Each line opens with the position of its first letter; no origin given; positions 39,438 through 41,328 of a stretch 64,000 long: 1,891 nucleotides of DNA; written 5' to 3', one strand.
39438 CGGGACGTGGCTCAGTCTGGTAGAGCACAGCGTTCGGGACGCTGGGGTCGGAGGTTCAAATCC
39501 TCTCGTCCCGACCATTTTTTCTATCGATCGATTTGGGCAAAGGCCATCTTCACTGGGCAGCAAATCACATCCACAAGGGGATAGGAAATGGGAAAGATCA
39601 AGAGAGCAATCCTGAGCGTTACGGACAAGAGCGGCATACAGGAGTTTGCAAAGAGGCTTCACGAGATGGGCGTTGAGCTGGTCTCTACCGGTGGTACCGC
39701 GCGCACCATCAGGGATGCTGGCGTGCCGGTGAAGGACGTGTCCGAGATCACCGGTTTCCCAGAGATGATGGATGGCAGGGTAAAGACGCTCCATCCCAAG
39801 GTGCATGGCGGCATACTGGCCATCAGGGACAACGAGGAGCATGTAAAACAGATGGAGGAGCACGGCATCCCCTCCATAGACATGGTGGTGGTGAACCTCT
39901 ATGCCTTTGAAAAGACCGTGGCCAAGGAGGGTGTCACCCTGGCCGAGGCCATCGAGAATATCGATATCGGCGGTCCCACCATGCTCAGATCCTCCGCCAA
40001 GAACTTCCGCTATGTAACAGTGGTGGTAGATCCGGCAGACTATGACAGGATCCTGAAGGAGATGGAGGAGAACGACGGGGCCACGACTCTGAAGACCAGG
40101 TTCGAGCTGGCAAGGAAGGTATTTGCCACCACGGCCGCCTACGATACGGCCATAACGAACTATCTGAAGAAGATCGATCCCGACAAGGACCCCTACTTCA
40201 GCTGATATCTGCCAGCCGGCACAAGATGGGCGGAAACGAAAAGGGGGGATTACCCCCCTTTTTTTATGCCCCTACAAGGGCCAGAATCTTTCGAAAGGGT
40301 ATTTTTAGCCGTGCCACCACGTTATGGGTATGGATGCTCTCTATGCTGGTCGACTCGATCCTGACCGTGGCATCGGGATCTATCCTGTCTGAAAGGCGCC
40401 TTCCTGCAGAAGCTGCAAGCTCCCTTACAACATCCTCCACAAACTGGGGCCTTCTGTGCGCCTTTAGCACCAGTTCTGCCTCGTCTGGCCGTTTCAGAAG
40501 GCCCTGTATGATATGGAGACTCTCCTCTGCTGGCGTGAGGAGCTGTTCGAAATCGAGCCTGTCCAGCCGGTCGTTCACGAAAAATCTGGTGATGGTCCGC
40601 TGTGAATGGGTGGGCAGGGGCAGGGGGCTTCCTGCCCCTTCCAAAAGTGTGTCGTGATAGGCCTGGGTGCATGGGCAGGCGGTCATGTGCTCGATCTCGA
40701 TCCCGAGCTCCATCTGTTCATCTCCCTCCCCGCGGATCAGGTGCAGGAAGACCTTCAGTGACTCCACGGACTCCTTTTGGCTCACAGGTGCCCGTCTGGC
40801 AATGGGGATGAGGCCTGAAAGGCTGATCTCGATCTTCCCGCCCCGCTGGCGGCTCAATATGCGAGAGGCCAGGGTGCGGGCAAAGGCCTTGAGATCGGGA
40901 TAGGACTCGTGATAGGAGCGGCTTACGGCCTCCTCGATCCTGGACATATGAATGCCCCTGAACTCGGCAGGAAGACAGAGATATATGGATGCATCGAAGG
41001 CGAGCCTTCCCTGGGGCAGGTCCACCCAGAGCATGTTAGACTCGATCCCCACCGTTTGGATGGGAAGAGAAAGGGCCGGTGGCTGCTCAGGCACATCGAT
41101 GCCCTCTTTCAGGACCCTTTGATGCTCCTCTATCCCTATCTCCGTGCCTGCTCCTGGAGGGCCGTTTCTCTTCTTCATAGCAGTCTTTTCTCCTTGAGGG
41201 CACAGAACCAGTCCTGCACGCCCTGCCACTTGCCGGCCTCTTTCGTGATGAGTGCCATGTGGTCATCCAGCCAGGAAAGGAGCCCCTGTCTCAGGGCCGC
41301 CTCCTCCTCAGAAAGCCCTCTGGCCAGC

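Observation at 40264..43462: Tightly coupled four-gene operon (RibD_C reductase, PP-loop ATPase, GT2 glycosyltransferase, FolE2/MptA GTP cyclohydrolase): candidate pathway for an undescribed GTP-derived glycoconjugate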

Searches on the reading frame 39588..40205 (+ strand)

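Call 88: search_protein_families(library=pfam, proteins=[window:39588-40205:+], max_evalue=0.01)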
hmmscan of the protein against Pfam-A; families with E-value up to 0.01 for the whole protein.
window:39588-40205:+ (205 aa): 2 families
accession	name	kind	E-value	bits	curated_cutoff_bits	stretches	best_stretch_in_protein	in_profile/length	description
PF02142.27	MGS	-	2e-29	102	24.1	1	17-131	2-94/94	MGS-like domain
PF01808.24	AICARFT_IMPCHas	-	7.5e-19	68.7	25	1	136-195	1-59/311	AICARFT/IMPCHase bienzyme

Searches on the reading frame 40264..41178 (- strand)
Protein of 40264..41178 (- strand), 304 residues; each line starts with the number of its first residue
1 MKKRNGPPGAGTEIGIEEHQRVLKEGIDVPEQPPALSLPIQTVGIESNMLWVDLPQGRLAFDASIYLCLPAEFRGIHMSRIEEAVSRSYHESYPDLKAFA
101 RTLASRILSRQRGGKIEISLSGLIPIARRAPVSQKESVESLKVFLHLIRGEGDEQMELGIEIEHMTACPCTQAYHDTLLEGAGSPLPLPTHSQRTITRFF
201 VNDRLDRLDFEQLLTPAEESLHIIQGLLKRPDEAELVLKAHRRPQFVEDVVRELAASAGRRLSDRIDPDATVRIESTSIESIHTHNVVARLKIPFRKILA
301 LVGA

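Call 3: search_protein_families(library=pfam, proteins=[window:40264-41178:-], max_evalue=0.01)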
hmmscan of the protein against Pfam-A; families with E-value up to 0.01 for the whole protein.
window:40264-41178:- (304 aa): 1 family
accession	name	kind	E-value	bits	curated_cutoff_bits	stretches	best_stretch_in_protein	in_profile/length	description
PF02649.19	GCHY-1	-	1.7e-48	165.9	25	1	28-289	3-260/260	Type I GTP cyclohydrolase folE2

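Call 4: search_protein_families(library=ncbifam, proteins=[window:40264-41178:-], max_evalue=0.01)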
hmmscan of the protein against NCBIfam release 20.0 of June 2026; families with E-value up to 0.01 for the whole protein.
window:40264-41178:- (304 aa): 3 families
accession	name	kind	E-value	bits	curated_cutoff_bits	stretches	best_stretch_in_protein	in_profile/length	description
TIGR00294.2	TIGR00294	equivalog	3.9e-41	141.2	220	1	28-297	2-296/302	GTP cyclohydrolase MptA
NF010200.1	PRK13674.1-1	equivalog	5e-38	131.2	215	1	28-291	2-268/270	GTP cyclohydrolase FolE2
NF010204.0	PRK13675.1-1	equivalog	2.6e-20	73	468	1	65-290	45-264/267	GTP cyclohydrolase IV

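Call 17: search_solved_structures(query=window:40264-41178:-, max_evalue=0.01, show_alignments=2)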
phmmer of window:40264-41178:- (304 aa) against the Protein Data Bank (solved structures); distinct sequences matched with E-value up to 0.01: 3.
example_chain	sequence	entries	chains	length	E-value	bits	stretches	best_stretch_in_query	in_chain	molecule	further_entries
2r5r_A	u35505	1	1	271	6.7e-18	68.2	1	63-291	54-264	UPF0343 protein NE1163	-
3d2o_A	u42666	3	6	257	4.3e-15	59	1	32-292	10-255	UPF0343 protein NGO0387 | GTP cyclohydrolase FolE2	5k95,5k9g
8g6c_A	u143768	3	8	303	2.4e-13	53.3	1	35-292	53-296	GTP cyclohydrolase FolE2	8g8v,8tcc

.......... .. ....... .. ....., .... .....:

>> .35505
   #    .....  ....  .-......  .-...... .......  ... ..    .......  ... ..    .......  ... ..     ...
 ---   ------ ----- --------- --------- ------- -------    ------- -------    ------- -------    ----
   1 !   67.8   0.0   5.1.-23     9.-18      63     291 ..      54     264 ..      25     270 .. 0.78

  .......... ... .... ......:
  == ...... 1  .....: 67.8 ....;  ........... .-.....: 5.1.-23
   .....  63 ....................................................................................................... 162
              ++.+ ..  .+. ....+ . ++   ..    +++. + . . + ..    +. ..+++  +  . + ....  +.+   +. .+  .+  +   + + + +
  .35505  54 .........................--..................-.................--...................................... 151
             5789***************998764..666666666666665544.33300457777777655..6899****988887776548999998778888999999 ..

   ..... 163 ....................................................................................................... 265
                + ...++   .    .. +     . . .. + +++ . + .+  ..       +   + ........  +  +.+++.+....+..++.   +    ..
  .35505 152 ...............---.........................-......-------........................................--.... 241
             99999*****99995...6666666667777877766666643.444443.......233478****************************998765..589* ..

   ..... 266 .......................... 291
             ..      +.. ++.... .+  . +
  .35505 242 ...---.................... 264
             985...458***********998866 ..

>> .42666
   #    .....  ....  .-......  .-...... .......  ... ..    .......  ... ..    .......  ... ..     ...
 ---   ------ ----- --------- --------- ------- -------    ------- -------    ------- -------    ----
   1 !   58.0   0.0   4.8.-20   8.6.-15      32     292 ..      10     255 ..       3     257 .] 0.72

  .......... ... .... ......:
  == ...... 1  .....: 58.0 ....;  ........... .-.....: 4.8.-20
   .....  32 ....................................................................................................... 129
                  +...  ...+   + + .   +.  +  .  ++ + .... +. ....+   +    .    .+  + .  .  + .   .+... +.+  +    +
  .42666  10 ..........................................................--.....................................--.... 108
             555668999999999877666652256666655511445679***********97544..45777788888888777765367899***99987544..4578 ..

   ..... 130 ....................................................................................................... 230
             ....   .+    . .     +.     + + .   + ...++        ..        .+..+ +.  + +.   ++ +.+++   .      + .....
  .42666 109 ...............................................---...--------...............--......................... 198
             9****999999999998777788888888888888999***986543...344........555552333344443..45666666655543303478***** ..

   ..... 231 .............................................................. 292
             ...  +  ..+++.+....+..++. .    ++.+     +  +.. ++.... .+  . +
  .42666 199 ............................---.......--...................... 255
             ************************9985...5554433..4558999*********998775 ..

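Call 31: find_homologous_proteins(query=window:40264-41178:-)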
Query window:40264-41178:- (304 aa): 825 proteins with E <= 0.001 among 5113 candidates; the best 120 are listed.
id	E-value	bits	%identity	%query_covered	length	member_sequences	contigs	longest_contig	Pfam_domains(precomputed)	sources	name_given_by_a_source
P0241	4.1e-173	592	90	99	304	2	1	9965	PF02649.20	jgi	jgi:GTP cyclohydrolase FolE2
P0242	1.6e-104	367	60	93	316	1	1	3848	PF02649.20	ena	-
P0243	3.6e-96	340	54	96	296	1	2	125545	PF02649.20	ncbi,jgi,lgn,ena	-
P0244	9.5e-85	302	52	92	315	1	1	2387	PF02649.20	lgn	-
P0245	1.1e-83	299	50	95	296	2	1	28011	PF02649.20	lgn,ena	-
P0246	1.5e-82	295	45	99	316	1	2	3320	PF02649.20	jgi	-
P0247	9.2e-80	286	46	97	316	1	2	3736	PF02649.20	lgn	-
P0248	1.1e-79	286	46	95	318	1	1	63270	PF02649.20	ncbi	-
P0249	2.7e-78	281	47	97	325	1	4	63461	PF02649.20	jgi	-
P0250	5.3e-78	280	49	92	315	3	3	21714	PF02649.20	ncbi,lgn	ncbi:MAG: GTP cyclohydrolase, FolE2/MptA family [Dissulfuribacterales bacterium]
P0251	1.0e-77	279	45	96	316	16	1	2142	PF02649.20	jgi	jgi:GTP cyclohydrolase-4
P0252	3.6e-77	278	47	96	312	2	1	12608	PF02649.20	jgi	-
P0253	4.3e-77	277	47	98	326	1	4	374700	PF02649.20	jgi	-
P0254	4.7e-77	277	46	97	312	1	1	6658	PF02649.20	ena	-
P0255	8.6e-77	276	46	100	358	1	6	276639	PF02649.20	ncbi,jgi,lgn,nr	ncbi:MAG: hypothetical protein AVO38_01500 [delta proteobacterium ML8_D]|jgi:GTP cyclohydrolase IV|n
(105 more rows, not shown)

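Call 50: find_encoding_contigs(protein=P0255, flank=10000, max_places=2)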
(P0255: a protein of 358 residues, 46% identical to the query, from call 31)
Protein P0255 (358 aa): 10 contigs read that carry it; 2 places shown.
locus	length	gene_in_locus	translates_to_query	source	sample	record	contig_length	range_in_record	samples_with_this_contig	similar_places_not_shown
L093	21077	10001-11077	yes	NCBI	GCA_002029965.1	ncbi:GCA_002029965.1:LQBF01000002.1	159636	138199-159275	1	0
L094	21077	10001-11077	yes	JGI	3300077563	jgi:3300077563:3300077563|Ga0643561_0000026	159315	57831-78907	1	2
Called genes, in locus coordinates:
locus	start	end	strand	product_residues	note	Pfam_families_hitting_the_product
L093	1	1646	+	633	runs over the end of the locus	PF07715:Plug, PF00593:TonB_dep_Rec_b-barrel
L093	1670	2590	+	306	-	PF04392:ABC_sub_bind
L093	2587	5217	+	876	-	PF00672:HAMP, PF00989:PAS, PF13426:PAS_9, PF08447:PAS_3, PF00512:HisKA, PF02518:HATPase_c, PF00072:Response_reg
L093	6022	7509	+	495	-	PF14522:Cytochrome_C7 (faint), PF14537:Cytochrom_c3_2 (faint), PF22113:Mtrc-MtrF_II-IV_dom (faint), PF09699:Paired_CXXCH_1 (faint), PF13435:Cytochrome_C554 (faint), PF13447:Multi-haem_cyto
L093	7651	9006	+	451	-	PF14522:Cytochrome_C7 (faint), PF13435:Cytochrome_C554, PF14537:Cytochrom_c3_2 (faint), PF22113:Mtrc-MtrF_II-IV_dom (weak)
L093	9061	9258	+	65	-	-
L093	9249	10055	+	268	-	PF00535:Glycos_transf_2, PF10111:Glyco_tranf_2_2, PF13641:Glyco_tranf_2_3 (weak)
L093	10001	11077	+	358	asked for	PF02649:GCHY-1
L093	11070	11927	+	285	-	PF00210:Ferritin (faint)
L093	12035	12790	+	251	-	PF00005:ABC_tran, PF13304:AAA_21 (faint)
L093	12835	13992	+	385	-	PF01458:SUFBD_core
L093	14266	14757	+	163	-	-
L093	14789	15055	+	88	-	-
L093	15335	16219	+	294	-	PF07682:SOR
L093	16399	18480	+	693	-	PF03190:Thioredox_DsbH, PF13098:Thioredoxin_2 (weak), PF13899:Thioredoxin_7, PF06662:C5-epim_C (faint)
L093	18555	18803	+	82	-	-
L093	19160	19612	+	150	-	PF13098:Thioredoxin_2 (weak), PF07719:TPR_2 (faint), PF13174:TPR_6 (weak)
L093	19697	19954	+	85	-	PF00462:Glutaredoxin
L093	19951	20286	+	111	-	PF02943:FeThRed_B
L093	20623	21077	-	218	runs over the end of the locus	PF00652:Ricin_B_lectin (weak), PF14200:RicinB_lectin_2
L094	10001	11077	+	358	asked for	PF02649:GCHY-1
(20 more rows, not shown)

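Call 57: search_protein_families(library=padloc, proteins=[window:40264-41178:-], max_evalue=0.01)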
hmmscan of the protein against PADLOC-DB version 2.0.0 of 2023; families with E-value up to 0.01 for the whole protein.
window:40264-41178:- (304 aa): 0 families

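Call 61: search_protein_families(library=ncbifam, alignment_id=A2, max_evalue=0.001)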
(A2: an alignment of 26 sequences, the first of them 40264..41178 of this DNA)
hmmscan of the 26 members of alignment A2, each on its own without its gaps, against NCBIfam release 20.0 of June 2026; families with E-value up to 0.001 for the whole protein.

A. member 1, window:40264-41178:- (304 aa): 3 families
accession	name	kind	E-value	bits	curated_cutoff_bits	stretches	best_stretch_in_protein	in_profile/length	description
TIGR00294.2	TIGR00294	equivalog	3.9e-41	141.2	220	1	28-297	2-296/302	GTP cyclohydrolase MptA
NF010200.1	PRK13674.1-1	equivalog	5e-38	131.2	215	1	28-291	2-268/270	GTP cyclohydrolase FolE2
NF010204.0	PRK13675.1-1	equivalog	2.6e-20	73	468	1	65-290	45-264/267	GTP cyclohydrolase IV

B. families by the number of members that match (of 26 scanned): 3 families
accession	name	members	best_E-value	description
TIGR00294.2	TIGR00294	26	9.8e-48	GTP cyclohydrolase MptA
NF010200.1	PRK13674.1-1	26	5e-38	GTP cyclohydrolase FolE2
NF010204.0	PRK13675.1-1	26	2.8e-25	GTP cyclohydrolase IV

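Call 88: search_protein_families(library=pfam, proteins=[L093:11070-11927:+], max_evalue=0.01)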
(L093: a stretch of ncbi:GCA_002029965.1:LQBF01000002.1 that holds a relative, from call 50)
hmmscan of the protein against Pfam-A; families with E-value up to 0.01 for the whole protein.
L093:11070-11927:+ (285 aa): 3 families
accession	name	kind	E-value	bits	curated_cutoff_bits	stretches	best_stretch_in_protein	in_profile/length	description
PF00210.30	Ferritin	-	1.5e-10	41.6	24.5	1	7-114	1-118/142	Ferritin-like domain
PF12902.13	Ferritin-like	-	0.00061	20.2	22.3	1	17-94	8-86/221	Ferritin-like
PF02915.23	Rubrerythrin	-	0.0022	18.8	22.8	0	44-130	38-135/137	Rubrerythrin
